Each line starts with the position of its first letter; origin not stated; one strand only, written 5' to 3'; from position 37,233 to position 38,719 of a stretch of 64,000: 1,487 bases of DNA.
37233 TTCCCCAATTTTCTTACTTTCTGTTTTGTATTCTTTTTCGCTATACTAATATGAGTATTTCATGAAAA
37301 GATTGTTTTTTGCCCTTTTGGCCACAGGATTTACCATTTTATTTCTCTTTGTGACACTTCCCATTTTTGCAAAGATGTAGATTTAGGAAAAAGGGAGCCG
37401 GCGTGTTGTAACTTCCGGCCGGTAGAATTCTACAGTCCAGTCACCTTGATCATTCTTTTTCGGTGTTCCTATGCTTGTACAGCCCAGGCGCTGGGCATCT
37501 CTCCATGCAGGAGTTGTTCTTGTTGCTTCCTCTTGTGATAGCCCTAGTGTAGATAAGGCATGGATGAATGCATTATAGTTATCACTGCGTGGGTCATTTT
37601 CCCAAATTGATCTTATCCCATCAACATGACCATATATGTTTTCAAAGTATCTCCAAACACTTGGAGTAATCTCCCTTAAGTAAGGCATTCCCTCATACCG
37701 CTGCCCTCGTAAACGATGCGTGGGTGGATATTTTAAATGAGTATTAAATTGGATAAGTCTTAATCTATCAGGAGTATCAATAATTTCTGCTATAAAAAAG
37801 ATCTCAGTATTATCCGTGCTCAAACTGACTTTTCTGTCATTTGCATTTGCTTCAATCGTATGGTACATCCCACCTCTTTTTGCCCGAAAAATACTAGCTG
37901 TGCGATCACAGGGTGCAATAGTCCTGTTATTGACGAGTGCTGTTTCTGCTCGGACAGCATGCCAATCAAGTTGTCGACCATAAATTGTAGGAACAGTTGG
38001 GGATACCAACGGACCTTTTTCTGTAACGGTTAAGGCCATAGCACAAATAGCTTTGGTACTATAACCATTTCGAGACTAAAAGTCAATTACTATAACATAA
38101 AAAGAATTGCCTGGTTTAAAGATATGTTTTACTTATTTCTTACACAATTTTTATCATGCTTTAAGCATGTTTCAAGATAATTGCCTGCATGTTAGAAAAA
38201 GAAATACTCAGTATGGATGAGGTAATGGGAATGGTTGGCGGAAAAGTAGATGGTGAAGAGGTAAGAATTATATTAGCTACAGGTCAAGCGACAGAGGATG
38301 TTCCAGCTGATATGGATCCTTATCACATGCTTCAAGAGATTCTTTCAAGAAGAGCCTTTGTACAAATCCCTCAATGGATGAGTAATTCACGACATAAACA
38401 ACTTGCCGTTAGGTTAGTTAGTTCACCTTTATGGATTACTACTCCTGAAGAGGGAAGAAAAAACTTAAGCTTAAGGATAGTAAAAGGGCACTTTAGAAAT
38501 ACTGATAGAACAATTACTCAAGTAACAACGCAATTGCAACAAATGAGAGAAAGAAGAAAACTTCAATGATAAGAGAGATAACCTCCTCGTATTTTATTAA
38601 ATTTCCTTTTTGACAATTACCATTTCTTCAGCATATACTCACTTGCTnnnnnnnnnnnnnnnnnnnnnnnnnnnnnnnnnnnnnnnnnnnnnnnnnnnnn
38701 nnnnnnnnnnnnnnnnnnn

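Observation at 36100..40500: Second high-GC island: Arg-rich mini-proteins (one frameshifted), a metallophosphoesterase and four unknown proteins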

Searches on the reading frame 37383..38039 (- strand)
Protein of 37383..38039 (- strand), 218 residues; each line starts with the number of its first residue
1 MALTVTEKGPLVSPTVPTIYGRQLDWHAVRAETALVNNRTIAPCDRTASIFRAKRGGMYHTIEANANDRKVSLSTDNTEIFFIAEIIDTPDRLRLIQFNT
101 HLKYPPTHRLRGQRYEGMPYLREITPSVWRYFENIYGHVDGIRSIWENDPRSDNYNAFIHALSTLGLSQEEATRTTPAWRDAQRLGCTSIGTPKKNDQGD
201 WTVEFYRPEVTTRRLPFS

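Call 11: search_protein_families(library=pfam, proteins=[window:37383-38039:-], max_evalue=1)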
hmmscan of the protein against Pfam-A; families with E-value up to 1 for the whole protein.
window:37383-38039:- (218 aa): 0 families

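Call 12: search_protein_families(library=padloc, proteins=[window:37383-38039:-], max_evalue=1)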
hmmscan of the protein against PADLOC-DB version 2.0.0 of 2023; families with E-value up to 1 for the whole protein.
window:37383-38039:- (218 aa): 0 families

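Call 13: search_protein_families(library=phrogs, proteins=[window:37383-38039:-], max_evalue=1)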
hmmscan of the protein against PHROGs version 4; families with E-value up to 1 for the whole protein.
window:37383-38039:- (218 aa): 0 families

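Call 23: find_homologous_proteins(query=window:37386-38039:-, max_evalue=0.01)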
Query window:37386-38039:- (218 aa): 1 proteins with E <= 0.01 among 195 candidates.
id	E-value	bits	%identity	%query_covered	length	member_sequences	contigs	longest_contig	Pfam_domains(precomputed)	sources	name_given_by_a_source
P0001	4.2e-147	506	100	100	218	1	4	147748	-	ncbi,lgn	-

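Call 29: search_protein_families(library=ncbifam, proteins=[window:37383-38039:-], max_evalue=1)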
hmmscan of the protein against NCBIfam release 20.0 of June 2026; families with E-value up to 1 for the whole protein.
window:37383-38039:- (218 aa): 0 families

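Call 37: predict_structure(protein=window:37386-38039:-)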
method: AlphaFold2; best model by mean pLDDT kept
length: 218 residues; sequences in the alignment: 1
mean_pLDDT: 37.2   pTM: 0.26
mean pLDDT of the five models: 37.2, 35.9, 34.2, 32.4, 31.8
residues with pLDDT >= 90: 0; 70-90: 5; 50-70: 33; < 50: 180
segments of 3 or more residues with pLDDT < 50: 1-167, 199-201, 210-218
pLDDT, mean of each block of 10 residues (from residue 1): 25 28 29 27 29 33 34 32 32 33 26 24 30 32 35 45 46 56 67 55 61 40
secondary structure, 60 per line:
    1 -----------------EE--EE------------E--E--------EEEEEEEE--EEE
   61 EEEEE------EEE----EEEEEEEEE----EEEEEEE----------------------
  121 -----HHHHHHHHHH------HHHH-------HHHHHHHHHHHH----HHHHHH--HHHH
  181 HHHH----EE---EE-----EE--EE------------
elements in order: E48-55 E58-65 E72-74 E79-87 E92-98 H126-135 H142-145 H153-164 H169-174 H177-184

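Call 45: find_encoding_contigs(protein=P0001, flank=10000, max_places=10)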
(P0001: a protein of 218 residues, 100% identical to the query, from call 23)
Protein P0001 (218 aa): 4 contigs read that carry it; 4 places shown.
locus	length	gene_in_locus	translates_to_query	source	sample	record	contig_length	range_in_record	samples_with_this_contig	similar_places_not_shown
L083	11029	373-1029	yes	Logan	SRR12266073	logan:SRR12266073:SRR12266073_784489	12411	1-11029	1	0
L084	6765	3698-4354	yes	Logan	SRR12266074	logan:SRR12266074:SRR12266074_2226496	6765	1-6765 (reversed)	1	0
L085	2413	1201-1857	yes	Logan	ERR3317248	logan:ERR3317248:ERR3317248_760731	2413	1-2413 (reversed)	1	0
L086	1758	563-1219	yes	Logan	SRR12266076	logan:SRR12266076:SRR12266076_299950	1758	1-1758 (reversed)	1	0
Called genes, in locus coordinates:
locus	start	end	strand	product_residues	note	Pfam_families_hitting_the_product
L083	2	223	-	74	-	?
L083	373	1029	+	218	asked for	-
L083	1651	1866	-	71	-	-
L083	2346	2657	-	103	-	-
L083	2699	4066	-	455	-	PF01406:tRNA-synt_1e, PF01921:tRNA-synt_1f (faint), PF00133:tRNA-synt_1 (faint), PF09334:tRNA-synt_1g, PF09190:DALR_2 (weak), PF23493:CysS_C (weak)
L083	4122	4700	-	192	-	-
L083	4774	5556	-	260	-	PF02540:NAD_synthase, PF06508:QueC (weak)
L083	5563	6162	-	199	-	PF01467:CTP_transf_like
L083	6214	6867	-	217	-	-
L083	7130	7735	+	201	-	-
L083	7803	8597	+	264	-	-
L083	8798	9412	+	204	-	-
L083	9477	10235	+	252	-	-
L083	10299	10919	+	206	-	-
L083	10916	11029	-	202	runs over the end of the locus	PF21176:RecR_HhH, PF01751:Toprim, PF13662:Toprim_4, PF21175:RecR_C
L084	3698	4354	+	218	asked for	-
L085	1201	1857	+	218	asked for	-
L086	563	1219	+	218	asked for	-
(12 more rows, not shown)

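Call 48: search_dna_similar(query=window:37386-38039:-, collection=phages, mode=protein, max_evalue=0.1, max_rows=10)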
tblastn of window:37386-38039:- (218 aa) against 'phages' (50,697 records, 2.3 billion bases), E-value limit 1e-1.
No match.

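Call 62: find_related_loci(query=window:37386-38039:-, collection=viral_contigs, flank=6000)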
Query window:37386-38039:- (218 aa) in viral_contigs; peptide patterns used: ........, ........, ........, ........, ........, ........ (x = any residue, [..] = any of these).
No stretch of DNA in the collection matches any of the patterns.

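Call 72: search_dna_similar(query=window:37386-38039:-, collection=plasmids, mode=protein, max_evalue=0.1, max_rows=10)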
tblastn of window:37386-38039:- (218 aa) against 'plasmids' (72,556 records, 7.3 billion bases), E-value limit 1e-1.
No match.

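Call 82: search_solved_structures(query=window:37386-38039:-, max_evalue=10)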
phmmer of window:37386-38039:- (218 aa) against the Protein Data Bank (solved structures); distinct sequences matched with E-value up to 10: 7.
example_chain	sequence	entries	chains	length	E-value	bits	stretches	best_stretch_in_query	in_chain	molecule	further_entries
6nxm_A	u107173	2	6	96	0.05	16.7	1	108-176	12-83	Design construct XAA_GVDQ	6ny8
6o0c_A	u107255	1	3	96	0.051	16.7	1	108-176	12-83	Design construct XAA_GVDQ mutant M4L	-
6nz1_A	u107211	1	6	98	0.46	13.5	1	102-176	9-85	Design construct XXA_GVDQ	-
6o0i_A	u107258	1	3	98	0.72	12.9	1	102-168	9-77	Design construct XAA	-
6nz3_A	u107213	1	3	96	0.83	12.7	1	108-168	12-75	Design construct XAA_GGHN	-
3jct_I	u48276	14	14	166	0.88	12.6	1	96-185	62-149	Bud site selection protein 20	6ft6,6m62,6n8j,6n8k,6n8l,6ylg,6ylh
7ug6_I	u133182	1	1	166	0.92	12.6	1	96-185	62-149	Bud site selection protein 20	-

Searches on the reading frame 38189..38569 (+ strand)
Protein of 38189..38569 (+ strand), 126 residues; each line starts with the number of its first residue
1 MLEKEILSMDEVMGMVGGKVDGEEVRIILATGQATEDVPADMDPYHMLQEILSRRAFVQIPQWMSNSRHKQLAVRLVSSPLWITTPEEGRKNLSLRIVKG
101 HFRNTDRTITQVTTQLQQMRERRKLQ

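Call 11: search_protein_families(library=pfam, proteins=[window:38189-38569:+], max_evalue=1)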
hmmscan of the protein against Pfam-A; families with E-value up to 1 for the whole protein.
window:38189-38569:+ (126 aa): 1 family
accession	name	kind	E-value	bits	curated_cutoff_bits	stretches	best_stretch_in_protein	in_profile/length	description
PF08946.15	Osmo_CC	-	0.18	12.5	24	1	97-124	9-36/46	Osmosensory transporter coiled coil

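Call 12: search_protein_families(library=padloc, proteins=[window:38189-38569:+], max_evalue=1)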
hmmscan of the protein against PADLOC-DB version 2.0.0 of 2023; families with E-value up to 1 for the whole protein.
window:38189-38569:+ (126 aa): 0 families

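Call 13: search_protein_families(library=phrogs, proteins=[window:38189-38569:+], max_evalue=1)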
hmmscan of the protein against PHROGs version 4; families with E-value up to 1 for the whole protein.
window:38189-38569:+ (126 aa): 0 families

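Call 29: search_protein_families(library=ncbifam, proteins=[window:38189-38569:+], max_evalue=1)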
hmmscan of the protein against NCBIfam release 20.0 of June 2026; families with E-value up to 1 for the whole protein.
window:38189-38569:+ (126 aa): 0 families

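Call 46: find_encoding_contigs(protein=window:38189-38566:+, flank=10000, max_places=10)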
Protein window:38189-38566:+ (126 aa): 5 contigs read that carry it; 5 places shown.
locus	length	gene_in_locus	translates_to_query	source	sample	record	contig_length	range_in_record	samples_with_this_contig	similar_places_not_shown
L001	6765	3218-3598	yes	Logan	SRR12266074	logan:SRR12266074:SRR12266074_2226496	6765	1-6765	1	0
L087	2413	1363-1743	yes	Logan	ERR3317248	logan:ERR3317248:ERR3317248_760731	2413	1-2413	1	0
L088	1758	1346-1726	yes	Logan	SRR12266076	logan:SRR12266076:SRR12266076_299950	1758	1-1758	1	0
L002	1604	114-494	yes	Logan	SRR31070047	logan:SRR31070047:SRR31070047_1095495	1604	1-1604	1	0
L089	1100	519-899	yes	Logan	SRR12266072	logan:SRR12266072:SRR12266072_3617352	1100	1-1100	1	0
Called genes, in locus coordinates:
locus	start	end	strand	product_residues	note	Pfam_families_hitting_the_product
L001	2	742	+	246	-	?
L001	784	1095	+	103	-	-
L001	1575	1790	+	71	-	-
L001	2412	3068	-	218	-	-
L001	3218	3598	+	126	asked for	-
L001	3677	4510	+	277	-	-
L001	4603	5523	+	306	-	-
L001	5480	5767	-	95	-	-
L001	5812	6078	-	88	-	-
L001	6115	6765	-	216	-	?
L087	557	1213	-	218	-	-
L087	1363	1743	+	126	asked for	-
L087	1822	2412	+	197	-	?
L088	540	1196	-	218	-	-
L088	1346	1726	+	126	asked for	-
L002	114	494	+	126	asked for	-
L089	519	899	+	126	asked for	-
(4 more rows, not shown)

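Call 50: search_dna_similar(query=window:38189-38566:+, collection=phages, mode=protein, max_evalue=0.1, max_rows=10)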
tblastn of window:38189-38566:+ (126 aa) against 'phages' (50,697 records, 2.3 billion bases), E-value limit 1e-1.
No match.

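Call 84: search_solved_structures(query=window:38189-38566:+, max_evalue=10)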
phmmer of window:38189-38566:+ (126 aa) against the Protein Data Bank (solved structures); distinct sequences matched with E-value up to 10: 3.
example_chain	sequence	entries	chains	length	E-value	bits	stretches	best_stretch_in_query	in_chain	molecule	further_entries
2qe8_A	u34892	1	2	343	0.11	16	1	6-96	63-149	Uncharacterized protein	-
9qh2_A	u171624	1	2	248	0.43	14.1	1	59-112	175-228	Purine-nucleoside phosphorylase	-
4chd_A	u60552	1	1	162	1.1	12.8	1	54-113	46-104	POLYMERASE ACIDIC PROTEIN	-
